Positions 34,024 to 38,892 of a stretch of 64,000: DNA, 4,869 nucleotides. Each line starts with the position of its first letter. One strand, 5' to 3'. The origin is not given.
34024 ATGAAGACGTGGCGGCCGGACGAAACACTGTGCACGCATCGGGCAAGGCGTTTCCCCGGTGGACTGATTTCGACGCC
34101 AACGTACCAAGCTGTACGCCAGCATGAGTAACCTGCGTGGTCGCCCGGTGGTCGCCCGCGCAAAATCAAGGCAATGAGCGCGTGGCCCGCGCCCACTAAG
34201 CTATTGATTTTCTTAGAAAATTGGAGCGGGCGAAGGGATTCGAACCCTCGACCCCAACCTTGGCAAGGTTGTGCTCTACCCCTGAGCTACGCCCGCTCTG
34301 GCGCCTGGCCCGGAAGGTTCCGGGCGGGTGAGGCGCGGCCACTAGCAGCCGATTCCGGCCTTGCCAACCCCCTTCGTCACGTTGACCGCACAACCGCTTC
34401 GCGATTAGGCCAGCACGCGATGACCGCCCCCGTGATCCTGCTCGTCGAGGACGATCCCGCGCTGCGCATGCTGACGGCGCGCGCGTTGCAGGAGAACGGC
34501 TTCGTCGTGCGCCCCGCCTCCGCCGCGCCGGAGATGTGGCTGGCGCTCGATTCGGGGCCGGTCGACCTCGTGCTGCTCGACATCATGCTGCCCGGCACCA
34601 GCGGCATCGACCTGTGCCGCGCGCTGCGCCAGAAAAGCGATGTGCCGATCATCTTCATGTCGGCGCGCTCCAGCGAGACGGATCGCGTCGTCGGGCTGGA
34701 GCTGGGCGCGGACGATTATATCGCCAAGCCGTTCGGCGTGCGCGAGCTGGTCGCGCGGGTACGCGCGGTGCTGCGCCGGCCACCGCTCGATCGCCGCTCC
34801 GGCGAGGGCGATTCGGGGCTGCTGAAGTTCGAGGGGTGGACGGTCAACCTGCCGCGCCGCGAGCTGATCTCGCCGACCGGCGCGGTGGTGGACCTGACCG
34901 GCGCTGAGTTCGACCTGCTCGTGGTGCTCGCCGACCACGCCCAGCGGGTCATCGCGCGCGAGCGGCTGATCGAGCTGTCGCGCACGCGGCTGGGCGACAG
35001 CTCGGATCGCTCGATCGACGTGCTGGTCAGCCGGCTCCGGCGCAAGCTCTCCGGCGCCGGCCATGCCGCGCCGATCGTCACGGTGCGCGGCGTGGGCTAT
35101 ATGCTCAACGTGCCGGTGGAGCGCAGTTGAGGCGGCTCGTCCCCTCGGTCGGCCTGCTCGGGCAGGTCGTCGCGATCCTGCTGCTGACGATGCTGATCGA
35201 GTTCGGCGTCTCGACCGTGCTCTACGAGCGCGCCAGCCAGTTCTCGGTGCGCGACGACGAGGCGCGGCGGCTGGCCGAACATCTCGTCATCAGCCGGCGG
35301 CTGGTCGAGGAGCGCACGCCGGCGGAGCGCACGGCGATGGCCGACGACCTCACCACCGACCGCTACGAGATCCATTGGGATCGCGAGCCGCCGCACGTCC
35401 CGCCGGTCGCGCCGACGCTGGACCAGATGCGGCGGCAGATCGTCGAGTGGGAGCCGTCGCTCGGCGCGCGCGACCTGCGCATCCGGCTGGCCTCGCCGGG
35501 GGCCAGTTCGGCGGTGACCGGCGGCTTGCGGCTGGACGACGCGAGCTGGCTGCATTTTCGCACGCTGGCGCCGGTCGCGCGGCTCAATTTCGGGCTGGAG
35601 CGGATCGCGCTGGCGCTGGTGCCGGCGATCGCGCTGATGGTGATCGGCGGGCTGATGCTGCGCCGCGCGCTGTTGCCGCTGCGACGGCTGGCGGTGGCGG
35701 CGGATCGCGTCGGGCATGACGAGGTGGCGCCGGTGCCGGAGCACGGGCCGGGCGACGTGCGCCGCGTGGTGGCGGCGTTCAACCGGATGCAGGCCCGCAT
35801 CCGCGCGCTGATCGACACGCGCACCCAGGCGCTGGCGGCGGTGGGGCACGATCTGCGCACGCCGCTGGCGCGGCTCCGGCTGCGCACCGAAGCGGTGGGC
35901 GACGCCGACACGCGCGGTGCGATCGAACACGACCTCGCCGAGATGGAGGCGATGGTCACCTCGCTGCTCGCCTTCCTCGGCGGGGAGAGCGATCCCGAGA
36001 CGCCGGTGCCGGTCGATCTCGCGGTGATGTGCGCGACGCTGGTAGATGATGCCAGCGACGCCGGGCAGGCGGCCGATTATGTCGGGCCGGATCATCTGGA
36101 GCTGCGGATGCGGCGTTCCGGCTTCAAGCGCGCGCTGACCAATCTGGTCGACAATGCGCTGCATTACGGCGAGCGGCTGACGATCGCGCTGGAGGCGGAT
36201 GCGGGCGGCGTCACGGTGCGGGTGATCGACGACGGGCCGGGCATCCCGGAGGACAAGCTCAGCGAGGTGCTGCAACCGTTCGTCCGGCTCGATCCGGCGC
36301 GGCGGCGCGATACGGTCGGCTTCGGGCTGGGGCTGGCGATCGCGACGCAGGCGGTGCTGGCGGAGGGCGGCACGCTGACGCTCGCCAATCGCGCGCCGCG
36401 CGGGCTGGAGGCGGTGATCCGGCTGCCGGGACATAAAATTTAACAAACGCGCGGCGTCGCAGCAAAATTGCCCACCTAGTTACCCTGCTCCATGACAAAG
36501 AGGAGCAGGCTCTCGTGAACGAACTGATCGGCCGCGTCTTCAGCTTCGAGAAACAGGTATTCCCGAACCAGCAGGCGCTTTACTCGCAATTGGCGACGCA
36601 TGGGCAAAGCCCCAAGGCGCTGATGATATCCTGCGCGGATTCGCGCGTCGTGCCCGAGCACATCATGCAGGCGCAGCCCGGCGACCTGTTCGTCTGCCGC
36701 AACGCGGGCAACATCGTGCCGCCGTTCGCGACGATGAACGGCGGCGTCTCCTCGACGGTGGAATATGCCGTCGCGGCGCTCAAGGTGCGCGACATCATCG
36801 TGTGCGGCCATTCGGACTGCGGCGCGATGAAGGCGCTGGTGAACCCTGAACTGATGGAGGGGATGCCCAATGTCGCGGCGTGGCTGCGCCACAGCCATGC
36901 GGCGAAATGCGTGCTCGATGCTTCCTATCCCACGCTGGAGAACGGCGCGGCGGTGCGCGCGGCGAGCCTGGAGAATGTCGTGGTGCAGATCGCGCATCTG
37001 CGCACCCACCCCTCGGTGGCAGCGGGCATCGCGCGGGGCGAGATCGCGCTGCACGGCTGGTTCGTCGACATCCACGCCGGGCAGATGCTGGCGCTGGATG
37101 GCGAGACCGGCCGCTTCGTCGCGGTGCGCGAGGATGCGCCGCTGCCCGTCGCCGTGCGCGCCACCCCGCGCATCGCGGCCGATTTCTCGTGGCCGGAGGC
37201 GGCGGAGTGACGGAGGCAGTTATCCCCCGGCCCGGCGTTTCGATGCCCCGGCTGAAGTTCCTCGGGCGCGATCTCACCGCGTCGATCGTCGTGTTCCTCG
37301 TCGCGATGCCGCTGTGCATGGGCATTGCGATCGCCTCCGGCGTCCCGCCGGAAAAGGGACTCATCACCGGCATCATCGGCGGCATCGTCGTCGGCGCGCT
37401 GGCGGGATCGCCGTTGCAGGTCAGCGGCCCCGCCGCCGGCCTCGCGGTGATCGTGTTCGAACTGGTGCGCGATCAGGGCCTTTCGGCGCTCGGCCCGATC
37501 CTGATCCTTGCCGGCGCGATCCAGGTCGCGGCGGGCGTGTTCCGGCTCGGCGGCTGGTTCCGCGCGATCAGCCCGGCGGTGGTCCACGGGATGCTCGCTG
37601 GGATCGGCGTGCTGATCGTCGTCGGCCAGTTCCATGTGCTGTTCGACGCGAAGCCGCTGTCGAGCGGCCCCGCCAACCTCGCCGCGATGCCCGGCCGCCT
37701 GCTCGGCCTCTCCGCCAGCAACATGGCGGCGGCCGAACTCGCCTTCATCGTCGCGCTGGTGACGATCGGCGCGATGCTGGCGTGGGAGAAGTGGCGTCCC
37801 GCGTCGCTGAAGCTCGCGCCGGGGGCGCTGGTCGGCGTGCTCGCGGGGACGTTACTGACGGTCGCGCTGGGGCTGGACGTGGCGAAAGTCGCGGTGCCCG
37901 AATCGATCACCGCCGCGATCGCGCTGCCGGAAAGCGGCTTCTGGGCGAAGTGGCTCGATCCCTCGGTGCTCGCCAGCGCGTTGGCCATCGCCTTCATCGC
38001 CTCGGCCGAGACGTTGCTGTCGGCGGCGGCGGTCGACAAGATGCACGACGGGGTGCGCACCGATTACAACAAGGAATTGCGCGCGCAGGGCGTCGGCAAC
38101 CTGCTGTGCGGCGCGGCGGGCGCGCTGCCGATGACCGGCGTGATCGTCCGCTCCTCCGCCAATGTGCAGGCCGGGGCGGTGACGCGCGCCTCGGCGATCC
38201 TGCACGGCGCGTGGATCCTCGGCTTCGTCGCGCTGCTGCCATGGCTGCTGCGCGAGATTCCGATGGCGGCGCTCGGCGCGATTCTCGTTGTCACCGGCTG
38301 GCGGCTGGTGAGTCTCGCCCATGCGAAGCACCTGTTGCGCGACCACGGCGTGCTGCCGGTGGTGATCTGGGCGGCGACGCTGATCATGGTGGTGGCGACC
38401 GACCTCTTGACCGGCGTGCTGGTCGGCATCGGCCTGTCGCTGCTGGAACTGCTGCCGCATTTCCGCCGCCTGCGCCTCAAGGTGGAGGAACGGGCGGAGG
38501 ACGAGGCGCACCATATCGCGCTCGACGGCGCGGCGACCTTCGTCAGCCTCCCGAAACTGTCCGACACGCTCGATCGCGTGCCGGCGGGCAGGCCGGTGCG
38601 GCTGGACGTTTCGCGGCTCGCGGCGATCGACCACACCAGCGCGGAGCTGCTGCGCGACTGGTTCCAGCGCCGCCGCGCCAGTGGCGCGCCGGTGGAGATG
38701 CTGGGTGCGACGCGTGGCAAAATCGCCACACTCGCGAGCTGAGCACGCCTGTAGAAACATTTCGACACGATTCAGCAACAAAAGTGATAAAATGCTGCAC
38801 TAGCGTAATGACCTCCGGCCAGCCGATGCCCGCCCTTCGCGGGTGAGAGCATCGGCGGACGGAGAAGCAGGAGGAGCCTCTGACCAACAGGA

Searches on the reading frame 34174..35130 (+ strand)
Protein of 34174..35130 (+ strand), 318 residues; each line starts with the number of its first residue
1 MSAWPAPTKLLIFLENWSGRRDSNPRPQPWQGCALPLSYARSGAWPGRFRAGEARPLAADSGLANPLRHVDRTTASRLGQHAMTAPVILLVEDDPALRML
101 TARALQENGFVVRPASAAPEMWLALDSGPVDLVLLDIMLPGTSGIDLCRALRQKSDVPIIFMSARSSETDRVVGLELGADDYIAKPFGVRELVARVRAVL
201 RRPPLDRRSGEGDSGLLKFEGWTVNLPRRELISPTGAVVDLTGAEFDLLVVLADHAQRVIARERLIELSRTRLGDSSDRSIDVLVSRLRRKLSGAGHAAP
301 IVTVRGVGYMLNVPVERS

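Call 24: search_protein_families(library=pfam, proteins=[window:34174-35130:+], max_evalue=0.001)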
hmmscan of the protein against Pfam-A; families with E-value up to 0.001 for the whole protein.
window:34174-35130:+ (318 aa): 2 families
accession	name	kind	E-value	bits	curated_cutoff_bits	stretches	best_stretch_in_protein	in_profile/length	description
PF00072.30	Response_reg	-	3.1e-29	101.8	30.2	1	88-197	1-111/111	Response regulator receiver domain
PF00486.34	Trans_reg_C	-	2.6e-19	69.5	26.2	1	238-311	3-77/77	Transcriptional regulatory protein, C terminal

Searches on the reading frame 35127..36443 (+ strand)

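Call 24: search_protein_families(library=pfam, proteins=[window:35127-36443:+], max_evalue=0.001)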
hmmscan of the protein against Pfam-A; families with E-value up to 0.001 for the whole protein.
window:35127-36443:+ (438 aa): 4 families
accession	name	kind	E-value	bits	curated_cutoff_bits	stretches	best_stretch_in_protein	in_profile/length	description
PF02518.31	HATPase_c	-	2.6e-20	73.3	26.4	1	331-434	4-108/111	Histidine kinase-, DNA gyrase B-, and HSP90-like ATPase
PF00672.30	HAMP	-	1.2e-08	35.5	25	1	177-227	2-53/53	HAMP domain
PF00512.31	HisKA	-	3.1e-05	24.4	26.9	1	232-282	2-59/66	His Kinase A (phospho-acceptor) domain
PF13589.12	HATPase_c_3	-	0.00011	22.7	25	1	333-411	3-85/137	Histidine kinase-, DNA gyrase B-, and HSP90-like ATPase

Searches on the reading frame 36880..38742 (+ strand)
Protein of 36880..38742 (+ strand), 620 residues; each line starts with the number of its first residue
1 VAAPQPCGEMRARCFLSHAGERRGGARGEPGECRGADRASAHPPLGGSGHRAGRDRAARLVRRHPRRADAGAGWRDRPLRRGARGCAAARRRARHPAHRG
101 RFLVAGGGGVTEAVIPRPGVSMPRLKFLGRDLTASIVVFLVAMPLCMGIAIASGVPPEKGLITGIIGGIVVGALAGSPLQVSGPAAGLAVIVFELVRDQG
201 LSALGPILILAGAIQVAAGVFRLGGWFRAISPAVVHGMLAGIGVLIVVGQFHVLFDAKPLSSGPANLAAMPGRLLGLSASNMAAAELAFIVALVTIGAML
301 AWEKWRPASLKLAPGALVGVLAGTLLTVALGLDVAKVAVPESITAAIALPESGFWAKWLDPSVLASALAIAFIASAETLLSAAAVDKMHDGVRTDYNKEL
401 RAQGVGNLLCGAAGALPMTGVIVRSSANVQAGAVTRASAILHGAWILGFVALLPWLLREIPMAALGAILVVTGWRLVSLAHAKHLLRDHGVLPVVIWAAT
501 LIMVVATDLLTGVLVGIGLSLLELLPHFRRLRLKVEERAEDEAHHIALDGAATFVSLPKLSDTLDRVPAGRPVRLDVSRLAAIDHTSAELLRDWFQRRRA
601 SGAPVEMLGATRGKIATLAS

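Call 24: search_protein_families(library=pfam, proteins=[window:36880-38742:+], max_evalue=0.001)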
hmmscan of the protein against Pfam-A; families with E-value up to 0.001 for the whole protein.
window:36880-38742:+ (620 aa): 3 families
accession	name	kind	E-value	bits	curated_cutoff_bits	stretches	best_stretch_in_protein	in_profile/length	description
PF00916.26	Sulfate_transp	-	8.7e-61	206.2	23.2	1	130-500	3-380/380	Sulfate permease family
PF13466.11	STAS_2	-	9.7e-08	32.5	29.2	1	546-613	1-69/80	STAS domain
PF16983.11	MFS_MOT1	-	1.6e-05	25.6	30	1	381-476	25-111/111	Molybdate transporter of MFS superfamily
